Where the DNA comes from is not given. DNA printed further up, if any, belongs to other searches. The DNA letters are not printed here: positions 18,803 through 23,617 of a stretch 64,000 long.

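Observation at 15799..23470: One 16-19 bp element brackets gltB as a direct repeat and recurs inverted after asnB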

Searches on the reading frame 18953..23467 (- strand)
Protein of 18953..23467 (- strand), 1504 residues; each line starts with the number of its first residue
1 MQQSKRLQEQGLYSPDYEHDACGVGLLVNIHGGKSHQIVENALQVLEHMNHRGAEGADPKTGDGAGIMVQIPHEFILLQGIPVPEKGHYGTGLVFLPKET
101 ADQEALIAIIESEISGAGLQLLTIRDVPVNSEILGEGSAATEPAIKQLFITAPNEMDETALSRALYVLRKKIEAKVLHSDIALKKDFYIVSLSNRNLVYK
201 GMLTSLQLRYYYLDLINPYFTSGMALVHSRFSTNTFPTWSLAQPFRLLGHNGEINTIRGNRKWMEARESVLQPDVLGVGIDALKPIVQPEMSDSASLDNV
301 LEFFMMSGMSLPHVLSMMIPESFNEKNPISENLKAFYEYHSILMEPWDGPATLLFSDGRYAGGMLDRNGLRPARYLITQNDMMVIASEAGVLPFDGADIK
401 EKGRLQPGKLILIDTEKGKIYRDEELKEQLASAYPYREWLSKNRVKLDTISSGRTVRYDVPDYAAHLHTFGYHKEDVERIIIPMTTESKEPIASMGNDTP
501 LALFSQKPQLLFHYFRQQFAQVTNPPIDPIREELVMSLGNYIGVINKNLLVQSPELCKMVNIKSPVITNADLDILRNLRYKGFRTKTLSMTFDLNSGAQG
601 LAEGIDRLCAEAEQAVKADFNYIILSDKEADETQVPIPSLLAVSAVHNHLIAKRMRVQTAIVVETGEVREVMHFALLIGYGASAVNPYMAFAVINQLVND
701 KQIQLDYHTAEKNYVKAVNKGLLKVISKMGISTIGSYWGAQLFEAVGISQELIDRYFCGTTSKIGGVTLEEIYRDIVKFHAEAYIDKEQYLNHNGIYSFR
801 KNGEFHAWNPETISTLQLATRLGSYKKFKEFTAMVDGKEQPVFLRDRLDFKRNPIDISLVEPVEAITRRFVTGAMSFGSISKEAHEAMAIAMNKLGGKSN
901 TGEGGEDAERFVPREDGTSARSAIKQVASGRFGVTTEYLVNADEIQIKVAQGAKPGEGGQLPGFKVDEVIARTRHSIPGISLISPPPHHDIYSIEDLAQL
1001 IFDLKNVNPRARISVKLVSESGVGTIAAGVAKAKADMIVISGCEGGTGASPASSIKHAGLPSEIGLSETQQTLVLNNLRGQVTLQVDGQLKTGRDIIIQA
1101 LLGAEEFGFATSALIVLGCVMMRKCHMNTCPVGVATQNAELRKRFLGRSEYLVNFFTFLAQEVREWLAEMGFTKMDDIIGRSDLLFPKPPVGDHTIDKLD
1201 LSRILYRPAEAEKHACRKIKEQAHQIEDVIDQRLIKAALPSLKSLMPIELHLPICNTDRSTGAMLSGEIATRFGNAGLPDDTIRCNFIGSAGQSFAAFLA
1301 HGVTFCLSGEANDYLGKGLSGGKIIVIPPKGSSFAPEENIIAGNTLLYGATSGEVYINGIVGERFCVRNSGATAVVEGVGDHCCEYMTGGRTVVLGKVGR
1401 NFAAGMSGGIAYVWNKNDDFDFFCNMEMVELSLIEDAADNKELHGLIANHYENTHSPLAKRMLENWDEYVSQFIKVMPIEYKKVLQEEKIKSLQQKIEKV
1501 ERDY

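Call 8: search_protein_families(library=ncbifam, proteins=[window:18953-23467:-])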
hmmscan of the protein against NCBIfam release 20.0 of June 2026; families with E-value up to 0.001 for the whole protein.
window:18953-23467:- (1504 aa): 2 families
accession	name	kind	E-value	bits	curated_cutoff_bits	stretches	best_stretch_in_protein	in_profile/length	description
NF008730.0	PRK11750.1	equivalog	0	1782.1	1047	1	9-1488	2-1478/1490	glutamate synthase large subunit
TIGR03122.1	one_C_dehyd_C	equivalog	7.7e-08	31.9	130.65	1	1290-1435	88-229/260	formylmethanofuran dehydrogenase subunit C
